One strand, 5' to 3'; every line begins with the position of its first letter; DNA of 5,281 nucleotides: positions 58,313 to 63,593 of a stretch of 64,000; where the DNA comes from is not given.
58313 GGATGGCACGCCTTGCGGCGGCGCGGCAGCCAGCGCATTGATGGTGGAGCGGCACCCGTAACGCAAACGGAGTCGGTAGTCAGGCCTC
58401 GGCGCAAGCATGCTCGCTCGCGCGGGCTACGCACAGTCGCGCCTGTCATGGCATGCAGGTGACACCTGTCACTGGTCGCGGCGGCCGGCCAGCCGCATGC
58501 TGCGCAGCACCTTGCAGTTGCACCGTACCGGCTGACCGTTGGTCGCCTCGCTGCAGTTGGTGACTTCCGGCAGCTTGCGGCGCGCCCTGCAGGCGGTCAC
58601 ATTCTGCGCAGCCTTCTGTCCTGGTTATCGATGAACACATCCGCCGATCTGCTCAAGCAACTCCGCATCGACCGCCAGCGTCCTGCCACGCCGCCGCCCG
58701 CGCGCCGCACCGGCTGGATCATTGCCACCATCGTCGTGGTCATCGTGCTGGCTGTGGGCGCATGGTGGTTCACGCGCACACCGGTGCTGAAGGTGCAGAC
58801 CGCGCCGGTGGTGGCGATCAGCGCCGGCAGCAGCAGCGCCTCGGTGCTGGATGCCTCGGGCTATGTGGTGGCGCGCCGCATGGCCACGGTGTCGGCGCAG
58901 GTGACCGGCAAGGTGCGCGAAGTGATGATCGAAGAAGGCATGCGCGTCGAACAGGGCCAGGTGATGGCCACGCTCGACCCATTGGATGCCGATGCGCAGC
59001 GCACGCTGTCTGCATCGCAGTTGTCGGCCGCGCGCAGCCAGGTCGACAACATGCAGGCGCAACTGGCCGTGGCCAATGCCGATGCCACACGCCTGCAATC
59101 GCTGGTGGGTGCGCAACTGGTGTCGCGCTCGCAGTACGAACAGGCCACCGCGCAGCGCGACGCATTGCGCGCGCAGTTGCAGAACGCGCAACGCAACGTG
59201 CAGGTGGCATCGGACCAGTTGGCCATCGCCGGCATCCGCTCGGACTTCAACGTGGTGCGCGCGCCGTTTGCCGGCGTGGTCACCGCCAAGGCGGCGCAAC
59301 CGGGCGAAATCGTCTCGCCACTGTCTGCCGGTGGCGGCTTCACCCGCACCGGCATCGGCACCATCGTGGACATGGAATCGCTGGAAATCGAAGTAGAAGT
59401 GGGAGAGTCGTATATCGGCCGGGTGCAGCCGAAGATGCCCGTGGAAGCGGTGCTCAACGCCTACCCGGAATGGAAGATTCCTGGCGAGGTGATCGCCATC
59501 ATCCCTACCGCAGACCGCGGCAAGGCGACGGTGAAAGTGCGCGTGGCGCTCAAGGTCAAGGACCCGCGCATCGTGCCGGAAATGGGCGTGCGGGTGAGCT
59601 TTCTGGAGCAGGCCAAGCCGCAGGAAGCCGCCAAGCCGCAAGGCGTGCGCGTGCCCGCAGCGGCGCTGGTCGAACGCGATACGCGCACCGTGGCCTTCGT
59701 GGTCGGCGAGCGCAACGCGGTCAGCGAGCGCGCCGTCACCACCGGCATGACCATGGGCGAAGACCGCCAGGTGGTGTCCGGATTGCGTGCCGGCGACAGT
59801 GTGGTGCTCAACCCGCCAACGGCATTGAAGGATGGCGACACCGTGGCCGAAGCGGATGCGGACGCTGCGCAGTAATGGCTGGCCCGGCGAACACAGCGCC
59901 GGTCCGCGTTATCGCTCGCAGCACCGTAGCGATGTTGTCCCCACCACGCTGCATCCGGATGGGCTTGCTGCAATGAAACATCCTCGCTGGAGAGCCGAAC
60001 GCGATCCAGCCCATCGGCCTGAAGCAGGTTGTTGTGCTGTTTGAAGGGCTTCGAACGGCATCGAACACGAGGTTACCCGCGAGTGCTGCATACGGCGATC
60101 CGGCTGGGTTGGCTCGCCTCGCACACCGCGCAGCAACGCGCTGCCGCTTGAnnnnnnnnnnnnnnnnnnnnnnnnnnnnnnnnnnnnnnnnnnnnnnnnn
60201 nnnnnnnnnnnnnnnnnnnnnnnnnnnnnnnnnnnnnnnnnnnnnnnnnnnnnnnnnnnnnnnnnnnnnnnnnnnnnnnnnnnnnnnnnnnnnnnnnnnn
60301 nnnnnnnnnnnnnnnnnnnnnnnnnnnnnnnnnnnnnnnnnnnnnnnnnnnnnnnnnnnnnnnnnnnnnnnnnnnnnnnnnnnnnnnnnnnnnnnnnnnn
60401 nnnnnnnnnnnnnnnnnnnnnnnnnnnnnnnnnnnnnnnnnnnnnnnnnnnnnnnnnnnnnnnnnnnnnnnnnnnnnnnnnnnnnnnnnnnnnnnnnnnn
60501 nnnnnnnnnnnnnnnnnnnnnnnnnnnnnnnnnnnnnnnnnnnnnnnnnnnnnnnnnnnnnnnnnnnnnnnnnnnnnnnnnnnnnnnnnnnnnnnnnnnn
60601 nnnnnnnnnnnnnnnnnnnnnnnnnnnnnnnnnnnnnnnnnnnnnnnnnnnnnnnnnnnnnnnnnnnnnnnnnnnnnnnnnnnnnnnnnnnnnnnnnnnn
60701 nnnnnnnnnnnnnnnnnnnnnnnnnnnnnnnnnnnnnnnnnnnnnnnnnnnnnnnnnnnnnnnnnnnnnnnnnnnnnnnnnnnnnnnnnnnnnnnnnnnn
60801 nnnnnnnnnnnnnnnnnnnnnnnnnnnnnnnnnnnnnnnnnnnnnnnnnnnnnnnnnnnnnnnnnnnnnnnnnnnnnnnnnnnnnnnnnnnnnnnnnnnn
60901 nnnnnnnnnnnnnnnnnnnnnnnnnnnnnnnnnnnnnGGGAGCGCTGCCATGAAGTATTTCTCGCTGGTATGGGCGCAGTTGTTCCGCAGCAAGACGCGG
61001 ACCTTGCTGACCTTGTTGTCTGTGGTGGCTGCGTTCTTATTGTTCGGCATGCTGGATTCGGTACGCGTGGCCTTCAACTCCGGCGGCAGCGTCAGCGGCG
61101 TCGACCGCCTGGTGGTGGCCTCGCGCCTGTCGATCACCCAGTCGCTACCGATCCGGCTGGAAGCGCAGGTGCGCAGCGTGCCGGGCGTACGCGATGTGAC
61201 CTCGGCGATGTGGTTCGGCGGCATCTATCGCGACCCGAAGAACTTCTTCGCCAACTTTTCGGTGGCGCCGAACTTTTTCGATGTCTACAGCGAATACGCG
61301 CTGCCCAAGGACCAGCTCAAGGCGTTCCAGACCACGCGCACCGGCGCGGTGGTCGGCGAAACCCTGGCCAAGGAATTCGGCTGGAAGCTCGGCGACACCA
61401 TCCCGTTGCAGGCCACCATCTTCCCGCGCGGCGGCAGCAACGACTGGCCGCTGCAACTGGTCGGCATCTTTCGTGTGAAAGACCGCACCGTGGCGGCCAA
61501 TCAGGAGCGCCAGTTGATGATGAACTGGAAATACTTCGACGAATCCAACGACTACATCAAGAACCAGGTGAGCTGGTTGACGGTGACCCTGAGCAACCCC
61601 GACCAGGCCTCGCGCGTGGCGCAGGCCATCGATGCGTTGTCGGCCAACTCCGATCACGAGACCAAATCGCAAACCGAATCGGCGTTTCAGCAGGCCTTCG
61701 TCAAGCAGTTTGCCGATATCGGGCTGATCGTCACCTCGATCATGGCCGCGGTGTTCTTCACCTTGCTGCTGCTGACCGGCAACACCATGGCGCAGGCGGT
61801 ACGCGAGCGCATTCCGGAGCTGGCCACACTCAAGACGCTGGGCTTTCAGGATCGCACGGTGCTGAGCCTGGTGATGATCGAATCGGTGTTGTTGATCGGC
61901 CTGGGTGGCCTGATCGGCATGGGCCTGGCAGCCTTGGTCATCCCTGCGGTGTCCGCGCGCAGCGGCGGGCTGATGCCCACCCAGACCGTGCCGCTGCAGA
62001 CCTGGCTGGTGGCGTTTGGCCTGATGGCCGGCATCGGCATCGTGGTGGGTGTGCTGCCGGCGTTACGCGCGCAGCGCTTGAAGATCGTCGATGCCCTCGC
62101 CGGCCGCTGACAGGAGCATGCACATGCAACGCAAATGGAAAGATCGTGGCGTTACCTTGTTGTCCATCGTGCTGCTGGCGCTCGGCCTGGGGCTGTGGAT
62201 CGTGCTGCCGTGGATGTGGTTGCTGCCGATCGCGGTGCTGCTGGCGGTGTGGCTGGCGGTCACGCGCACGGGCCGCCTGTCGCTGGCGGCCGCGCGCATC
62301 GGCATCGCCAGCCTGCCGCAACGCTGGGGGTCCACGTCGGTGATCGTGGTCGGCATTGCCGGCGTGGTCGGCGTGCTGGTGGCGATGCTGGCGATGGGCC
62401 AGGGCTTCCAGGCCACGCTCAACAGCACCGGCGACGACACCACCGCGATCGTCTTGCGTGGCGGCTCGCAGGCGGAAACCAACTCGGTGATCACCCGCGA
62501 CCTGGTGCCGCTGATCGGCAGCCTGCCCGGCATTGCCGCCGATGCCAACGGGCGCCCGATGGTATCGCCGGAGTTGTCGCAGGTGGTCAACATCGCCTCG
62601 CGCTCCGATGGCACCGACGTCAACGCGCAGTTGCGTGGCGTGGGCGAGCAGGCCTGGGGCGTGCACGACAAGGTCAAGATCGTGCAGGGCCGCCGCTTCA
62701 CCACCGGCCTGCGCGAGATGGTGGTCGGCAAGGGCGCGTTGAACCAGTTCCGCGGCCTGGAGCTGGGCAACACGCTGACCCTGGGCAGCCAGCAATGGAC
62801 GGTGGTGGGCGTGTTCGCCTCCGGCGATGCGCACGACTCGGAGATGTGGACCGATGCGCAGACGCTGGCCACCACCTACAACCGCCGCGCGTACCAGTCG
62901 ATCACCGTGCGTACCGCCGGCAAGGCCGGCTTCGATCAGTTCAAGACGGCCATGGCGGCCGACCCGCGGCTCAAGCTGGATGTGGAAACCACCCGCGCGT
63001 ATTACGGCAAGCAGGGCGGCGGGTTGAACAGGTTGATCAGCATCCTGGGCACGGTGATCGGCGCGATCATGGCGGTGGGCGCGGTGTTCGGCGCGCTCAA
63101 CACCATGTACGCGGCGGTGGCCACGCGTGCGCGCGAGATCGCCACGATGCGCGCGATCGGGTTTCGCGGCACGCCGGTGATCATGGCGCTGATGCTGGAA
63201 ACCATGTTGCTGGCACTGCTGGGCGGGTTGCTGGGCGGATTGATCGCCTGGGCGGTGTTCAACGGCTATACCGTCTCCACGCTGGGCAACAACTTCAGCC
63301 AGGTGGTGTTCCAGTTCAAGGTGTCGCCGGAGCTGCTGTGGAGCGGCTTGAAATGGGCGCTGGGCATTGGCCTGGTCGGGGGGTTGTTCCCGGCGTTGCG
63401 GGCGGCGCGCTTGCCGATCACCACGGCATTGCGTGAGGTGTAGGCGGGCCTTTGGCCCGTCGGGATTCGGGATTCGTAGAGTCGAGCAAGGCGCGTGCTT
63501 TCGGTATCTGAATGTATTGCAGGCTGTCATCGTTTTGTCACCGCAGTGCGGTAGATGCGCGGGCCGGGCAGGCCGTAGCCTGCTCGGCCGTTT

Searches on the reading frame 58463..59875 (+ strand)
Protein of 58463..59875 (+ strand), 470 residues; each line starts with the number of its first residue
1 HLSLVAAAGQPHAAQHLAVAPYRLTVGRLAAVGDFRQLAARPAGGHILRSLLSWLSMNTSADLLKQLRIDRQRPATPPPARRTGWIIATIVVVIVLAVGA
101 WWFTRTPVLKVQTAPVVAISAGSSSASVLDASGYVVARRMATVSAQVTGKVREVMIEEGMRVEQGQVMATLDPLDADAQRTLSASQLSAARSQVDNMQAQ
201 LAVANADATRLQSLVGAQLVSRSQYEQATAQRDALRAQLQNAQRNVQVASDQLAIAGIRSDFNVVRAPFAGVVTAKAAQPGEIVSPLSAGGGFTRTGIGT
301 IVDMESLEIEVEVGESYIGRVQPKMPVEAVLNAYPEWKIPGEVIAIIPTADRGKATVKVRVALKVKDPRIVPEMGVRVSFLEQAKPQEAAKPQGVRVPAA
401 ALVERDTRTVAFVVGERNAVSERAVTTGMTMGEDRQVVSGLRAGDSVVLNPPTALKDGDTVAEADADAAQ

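Call 47: search_protein_families(library=pfam, proteins=[window:58463-59875:+], max_evalue=0.0001)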
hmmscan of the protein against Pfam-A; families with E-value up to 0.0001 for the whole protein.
window:58463-59875:+ (470 aa): 3 families
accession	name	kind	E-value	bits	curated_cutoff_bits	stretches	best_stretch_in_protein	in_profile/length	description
PF16576.10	HlyD_D23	-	6.7e-19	68.5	30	1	131-374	8-212/214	Barrel-sandwich domain of CusB or HlyD membrane-fusion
PF13437.12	HlyD_3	-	5.7e-17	62.8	22.2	1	264-368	1-101/106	HlyD family secretion protein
PF13533.13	Biotin_lipoyl_2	-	7.8e-08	32.4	29.8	1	142-172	2-32/32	Biotin-lipoyl like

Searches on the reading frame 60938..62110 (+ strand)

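Call 47: search_protein_families(library=pfam, proteins=[window:60938-62110:+], max_evalue=0.0001)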
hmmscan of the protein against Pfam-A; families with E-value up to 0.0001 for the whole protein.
window:60938-62110:+ (390 aa): 2 families
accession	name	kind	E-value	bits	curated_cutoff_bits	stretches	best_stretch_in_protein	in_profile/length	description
PF02687.27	FtsX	-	3.4e-11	43.7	25.5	1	268-380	3-117/120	FtsX-like permease C-terminal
PF12704.14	MacB_PCD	-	9.6e-11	42.8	27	1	26-233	9-206/207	MacB-like periplasmic core domain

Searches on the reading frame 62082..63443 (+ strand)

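Call 47: search_protein_families(library=pfam, proteins=[window:62082-63443:+], max_evalue=0.0001)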
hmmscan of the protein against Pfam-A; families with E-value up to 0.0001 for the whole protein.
window:62082-63443:+ (453 aa): 2 families
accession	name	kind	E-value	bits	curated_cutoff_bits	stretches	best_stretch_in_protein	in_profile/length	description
PF12704.14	MacB_PCD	-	1.4e-17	65.1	27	1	87-292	3-205/207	MacB-like periplasmic core domain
PF02687.27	FtsX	-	4.7e-12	46.4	25.5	1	325-445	2-119/120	FtsX-like permease C-terminal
